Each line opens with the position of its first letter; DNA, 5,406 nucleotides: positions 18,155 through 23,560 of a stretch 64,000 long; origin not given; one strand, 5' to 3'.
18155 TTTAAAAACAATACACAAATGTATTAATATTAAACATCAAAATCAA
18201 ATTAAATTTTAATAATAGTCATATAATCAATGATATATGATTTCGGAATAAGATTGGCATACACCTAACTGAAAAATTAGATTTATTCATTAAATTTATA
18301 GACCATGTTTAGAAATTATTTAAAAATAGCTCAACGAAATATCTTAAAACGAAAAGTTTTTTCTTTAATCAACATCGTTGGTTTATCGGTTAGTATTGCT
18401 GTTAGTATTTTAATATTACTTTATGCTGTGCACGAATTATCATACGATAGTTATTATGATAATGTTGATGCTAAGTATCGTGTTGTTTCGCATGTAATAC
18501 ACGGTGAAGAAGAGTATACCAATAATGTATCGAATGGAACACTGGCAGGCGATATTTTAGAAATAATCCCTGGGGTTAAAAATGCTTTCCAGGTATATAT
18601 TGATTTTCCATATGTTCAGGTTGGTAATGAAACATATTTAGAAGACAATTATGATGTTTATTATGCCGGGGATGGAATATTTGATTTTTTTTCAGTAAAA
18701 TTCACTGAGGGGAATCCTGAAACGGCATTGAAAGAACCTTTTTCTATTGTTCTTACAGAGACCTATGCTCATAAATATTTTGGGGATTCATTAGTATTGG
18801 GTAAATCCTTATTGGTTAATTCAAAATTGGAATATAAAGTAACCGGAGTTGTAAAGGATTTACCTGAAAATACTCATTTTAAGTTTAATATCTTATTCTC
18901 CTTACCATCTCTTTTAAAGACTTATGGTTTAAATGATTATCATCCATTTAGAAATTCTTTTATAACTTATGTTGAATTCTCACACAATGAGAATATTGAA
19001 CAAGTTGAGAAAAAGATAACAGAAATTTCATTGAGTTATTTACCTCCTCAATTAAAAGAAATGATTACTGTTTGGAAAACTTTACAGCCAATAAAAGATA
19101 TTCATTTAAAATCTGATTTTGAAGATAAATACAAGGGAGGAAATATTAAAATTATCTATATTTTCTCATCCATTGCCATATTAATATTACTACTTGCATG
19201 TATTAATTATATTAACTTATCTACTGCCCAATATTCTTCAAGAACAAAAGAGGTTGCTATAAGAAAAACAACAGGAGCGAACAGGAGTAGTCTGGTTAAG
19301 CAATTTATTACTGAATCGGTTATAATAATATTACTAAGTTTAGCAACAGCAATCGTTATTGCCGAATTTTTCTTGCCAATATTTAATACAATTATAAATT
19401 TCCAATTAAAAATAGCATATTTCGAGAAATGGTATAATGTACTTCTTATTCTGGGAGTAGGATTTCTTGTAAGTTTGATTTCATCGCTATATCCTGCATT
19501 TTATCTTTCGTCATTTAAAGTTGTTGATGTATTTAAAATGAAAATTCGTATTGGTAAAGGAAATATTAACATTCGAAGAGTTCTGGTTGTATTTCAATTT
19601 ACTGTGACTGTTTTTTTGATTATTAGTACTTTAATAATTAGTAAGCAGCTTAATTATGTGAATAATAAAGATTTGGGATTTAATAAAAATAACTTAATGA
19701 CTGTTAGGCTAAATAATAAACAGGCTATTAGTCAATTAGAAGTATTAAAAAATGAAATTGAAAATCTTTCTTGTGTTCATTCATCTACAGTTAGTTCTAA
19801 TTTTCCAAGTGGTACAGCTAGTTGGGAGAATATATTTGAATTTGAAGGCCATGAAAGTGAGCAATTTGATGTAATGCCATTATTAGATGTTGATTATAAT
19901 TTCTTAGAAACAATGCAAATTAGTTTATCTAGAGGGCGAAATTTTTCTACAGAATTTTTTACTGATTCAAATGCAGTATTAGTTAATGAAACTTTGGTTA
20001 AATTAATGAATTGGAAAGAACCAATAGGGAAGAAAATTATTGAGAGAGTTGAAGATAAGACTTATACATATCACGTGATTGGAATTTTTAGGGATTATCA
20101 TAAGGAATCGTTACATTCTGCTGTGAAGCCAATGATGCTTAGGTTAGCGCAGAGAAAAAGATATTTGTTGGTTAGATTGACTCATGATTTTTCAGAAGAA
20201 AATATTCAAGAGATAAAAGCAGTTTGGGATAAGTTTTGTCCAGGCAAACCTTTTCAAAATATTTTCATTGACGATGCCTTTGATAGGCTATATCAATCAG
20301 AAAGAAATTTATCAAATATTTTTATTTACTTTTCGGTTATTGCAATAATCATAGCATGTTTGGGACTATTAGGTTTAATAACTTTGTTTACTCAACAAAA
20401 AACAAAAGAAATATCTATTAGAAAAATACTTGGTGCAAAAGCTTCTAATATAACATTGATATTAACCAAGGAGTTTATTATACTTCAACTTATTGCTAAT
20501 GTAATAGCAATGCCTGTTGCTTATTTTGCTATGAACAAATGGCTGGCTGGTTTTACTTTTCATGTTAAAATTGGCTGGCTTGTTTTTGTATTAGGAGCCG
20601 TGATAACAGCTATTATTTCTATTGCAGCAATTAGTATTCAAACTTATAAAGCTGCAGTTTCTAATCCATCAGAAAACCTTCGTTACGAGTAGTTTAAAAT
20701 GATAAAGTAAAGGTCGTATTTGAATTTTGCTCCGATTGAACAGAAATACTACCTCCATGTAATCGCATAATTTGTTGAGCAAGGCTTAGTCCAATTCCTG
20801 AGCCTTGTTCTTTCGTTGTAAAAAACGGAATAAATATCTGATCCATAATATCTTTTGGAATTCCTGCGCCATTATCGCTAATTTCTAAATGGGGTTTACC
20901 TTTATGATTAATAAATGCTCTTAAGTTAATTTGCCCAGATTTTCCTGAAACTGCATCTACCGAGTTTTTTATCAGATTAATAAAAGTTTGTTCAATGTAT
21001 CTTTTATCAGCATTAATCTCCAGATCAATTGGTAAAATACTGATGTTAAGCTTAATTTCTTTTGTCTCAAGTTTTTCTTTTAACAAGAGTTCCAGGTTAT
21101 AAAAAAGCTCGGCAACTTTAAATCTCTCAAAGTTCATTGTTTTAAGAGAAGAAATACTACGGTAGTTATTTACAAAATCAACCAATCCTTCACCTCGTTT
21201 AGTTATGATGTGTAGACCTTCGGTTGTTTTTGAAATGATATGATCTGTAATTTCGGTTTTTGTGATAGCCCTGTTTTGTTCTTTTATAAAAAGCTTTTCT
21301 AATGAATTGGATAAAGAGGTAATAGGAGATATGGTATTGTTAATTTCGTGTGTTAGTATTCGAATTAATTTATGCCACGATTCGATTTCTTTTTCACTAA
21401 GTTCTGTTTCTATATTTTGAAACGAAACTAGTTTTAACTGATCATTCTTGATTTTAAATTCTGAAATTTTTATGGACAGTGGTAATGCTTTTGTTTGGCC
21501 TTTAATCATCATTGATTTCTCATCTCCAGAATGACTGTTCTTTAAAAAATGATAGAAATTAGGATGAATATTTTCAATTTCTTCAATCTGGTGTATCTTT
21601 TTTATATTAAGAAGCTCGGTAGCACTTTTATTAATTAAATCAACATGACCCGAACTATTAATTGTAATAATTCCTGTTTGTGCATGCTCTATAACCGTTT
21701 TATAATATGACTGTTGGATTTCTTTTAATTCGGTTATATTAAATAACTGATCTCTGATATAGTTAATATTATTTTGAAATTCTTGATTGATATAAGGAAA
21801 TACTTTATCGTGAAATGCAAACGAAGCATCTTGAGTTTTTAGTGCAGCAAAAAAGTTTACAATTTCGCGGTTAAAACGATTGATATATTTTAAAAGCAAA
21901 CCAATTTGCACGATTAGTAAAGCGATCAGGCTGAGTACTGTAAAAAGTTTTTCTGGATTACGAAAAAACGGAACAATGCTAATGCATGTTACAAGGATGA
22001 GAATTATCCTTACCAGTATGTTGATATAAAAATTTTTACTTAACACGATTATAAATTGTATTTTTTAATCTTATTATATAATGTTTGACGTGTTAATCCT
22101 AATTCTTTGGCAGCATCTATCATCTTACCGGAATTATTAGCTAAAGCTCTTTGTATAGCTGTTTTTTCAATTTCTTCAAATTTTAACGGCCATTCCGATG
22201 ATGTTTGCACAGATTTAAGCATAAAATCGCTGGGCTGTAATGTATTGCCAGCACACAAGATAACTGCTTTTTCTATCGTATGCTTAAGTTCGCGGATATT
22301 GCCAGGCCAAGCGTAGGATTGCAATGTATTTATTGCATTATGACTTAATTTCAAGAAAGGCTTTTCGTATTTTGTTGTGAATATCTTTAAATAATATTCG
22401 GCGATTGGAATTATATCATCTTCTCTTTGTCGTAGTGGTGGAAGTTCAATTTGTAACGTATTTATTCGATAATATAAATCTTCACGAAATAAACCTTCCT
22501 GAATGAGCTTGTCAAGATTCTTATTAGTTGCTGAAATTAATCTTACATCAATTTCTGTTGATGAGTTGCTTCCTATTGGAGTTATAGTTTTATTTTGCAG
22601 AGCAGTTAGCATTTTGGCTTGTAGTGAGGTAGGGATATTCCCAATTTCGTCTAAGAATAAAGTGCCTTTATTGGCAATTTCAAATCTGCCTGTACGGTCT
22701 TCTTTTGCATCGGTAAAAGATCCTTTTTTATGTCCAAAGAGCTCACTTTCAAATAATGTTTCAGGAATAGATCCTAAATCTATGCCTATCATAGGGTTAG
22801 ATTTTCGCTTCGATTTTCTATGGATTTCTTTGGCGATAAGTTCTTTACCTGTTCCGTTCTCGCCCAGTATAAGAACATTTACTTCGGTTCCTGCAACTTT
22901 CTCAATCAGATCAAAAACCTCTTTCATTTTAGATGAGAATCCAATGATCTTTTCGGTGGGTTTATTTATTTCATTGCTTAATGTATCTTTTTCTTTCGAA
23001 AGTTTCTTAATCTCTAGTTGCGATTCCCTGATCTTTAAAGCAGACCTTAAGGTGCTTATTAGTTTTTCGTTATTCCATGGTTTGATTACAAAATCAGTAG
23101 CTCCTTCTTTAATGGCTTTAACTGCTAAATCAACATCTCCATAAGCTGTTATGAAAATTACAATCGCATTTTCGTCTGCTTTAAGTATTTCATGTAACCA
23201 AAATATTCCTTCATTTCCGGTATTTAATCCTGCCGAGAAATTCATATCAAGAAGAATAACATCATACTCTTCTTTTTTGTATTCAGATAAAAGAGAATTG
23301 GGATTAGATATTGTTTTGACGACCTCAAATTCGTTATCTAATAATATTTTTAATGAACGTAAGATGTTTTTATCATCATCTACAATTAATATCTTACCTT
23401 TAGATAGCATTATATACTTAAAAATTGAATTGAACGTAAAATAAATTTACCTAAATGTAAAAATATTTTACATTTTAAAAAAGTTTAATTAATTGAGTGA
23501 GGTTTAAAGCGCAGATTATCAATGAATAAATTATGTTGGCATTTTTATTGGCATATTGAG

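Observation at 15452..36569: Four-fold tandem amplification of a complete sensor / sigma-54 activator / orphan FtsX permease cassette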

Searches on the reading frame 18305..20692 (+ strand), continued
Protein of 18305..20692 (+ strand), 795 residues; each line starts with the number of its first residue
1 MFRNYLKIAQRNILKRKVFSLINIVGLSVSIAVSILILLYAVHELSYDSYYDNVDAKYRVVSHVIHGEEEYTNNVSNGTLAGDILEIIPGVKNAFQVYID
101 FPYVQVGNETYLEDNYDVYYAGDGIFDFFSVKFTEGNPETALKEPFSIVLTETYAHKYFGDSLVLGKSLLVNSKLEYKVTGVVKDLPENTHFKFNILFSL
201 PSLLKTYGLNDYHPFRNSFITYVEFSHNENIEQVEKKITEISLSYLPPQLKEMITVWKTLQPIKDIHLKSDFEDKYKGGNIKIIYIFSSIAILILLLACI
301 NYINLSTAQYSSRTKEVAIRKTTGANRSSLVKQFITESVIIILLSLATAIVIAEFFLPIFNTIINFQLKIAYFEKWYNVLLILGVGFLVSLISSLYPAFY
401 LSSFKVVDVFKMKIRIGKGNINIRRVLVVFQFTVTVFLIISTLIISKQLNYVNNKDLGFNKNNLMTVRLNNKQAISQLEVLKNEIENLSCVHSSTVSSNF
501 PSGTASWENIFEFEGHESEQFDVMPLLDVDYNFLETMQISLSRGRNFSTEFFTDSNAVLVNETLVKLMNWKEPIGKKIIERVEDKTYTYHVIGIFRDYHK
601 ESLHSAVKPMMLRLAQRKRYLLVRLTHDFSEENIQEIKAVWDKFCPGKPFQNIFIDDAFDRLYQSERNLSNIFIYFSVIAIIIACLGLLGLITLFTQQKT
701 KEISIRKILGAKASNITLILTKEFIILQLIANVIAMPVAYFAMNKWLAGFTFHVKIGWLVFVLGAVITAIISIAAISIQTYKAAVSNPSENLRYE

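Call 86: search_protein_families(library=ncbifam, proteins=[L036:6100-6795:+], max_evalue=1e-20)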
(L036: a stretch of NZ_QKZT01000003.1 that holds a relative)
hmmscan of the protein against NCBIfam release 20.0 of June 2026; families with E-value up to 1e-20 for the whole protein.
L036:6100-6795:+ (231 aa): 125 families (the best 25 are shown)
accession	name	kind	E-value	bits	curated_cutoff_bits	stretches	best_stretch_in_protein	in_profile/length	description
NF038007.1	ABC_ATP_DarD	equivalog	2.2e-85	285.6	375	1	4-219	2-217/218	darobactin export ABC transporter ATP-binding protein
TIGR03608.1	L_ocin_972_ABC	subfamily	8.3e-69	231.2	254.85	1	19-215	10-206/206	putative bacteriocin export ABC transporter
NF007826.0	PRK10535.1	equivalog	1.1e-67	228.8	966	1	4-225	5-226/648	macrolide ABC transporter ATP-binding protein/permease MacB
TIGR02211.1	LolD_lipo_ex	equivalog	2.5e-65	220.1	307.75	1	3-221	1-220/221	lipoprotein-releasing ABC transporter ATP-binding protein LolD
TIGR02673.1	FtsE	equivalog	1.1e-64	218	264.85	1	8-218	3-213/214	cell division ATP-binding protein FtsE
NF007879.0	PRK10584.1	equivalog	6.4e-59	199.4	336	1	2-223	5-227/228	putative ABC transporter ATP-binding protein YbbA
TIGR02982.1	heterocyst_DevA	subfamily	8e-59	198.9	295.8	1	3-220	1-219/220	ABC exporter ATP-binding subunit, DevA family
NF008639.0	PRK11629.1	equivalog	2.5e-57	194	360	1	3-223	6-227/234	lipoprotein-releasing ABC transporter ATP-binding protein LolD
NF040933.2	ABC_arch_GlcV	equivalog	2.1e-55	188.1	450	1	4-220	3-220/357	glucose ABC transporter ATP-binding protein GlcV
TIGR02315.1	ABC_phnC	equivalog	1.2e-51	175.5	266.1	1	4-227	2-231/243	phosphonate ABC transporter ATP-binding protein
TIGR03265.1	PhnT2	equivalog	1.1e-49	169.6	457.7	1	19-207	16-199/353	putative 2-aminoethylphosphonate ABC transporter ATP-binding protein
NF008428.0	PRK11264.1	equivalog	2.7e-48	164.4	406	1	2-223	2-225/250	L-cystine ABC transporter ATP-binding protein TcyN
TIGR00968.1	3a0106s01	subfamily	1.7e-47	161.9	342.75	1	19-221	12-210/237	sulfate ABC transporter ATP-binding protein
NF008338.0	PRK11124.1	equivalog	1.8e-46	158.6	369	1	20-229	15-228/242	arginine ABC transporter ATP-binding protein ArtP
NF007027.0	PRK09493.1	equivalog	4.3e-46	157.2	379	1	18-221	12-215/240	glutamine ABC transporter ATP-binding protein GlnQ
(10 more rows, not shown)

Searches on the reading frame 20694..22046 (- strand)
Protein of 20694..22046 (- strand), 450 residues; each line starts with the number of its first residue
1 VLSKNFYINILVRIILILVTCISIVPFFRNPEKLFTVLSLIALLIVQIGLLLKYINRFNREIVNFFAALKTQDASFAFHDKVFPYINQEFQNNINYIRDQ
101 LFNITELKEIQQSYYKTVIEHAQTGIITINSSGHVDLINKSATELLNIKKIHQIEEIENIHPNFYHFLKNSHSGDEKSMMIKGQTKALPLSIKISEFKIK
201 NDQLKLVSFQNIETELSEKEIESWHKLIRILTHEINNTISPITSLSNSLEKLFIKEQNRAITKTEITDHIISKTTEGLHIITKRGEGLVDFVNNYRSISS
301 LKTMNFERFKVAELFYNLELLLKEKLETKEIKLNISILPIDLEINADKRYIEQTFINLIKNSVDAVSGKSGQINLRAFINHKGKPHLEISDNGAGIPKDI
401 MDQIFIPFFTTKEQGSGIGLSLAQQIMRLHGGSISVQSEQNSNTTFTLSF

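Call 3: search_protein_families(library=pfam, proteins=[window:20694-22046:-])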
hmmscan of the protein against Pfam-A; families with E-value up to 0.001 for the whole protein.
window:20694-22046:- (450 aa): 1 family
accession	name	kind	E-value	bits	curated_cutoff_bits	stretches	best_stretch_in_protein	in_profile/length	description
PF02518.31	HATPase_c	-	4.1e-23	82.4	26.4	1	347-449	2-106/111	Histidine kinase-, DNA gyrase B-, and HSP90-like ATPase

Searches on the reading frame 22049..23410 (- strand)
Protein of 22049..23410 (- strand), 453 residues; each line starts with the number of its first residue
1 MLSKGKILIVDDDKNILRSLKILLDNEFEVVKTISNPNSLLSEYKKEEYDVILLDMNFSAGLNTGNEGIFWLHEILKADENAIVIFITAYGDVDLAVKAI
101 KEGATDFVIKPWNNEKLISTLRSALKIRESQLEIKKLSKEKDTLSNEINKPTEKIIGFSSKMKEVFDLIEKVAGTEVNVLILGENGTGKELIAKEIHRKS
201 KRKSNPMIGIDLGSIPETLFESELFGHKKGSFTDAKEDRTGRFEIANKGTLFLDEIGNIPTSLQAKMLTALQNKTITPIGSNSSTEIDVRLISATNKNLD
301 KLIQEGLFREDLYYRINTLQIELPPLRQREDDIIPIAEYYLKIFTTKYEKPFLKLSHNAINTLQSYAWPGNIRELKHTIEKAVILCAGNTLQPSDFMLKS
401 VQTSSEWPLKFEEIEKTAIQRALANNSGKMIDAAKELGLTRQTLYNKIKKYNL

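Call 3: search_protein_families(library=pfam, proteins=[window:22049-23410:-])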
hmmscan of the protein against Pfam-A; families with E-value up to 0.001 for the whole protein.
window:22049-23410:- (453 aa): 10 families
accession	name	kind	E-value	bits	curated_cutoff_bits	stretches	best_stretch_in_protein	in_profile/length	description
PF00158.32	Sigma54_activat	-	1e-67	227.5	20.2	1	155-322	1-168/168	Sigma-54 interaction domain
PF14532.12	Sigma54_activ_2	-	5.3e-23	82.2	25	1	156-326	1-138/138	Sigma-54 interaction domain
PF25601.1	AAA_lid_14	-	4.3e-21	75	27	1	327-404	1-78/87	AAA+ ATPase lid domain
PF00072.30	Response_reg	-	9.8e-21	74.4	30.2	1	7-121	1-110/111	Response regulator receiver domain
PF02954.25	HTH_8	-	2.3e-12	46.9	22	1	411-451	2-42/42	Bacterial regulatory protein, Fis family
PF07728.20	AAA_5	-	8.6e-08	32.7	22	1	178-297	1-123/139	AAA domain (dynein-related subfamily)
PF00004.35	AAA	-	1.4e-05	25.9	21.2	1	179-305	1-117/131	ATPase family associated with various cellular activities (AAA)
PF18024.7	HTH_50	-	0.00015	21.8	27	1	412-453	9-49/50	Helix-turn-helix domain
PF01078.27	Mg_chelatase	-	0.00015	21.7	20.3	0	237-296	96-157/207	Magnesium chelatase, subunit ChlI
PF07724.20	AAA_2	-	0.0002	21.9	27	1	176-278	3-106/166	AAA domain (Cdc48 subfamily)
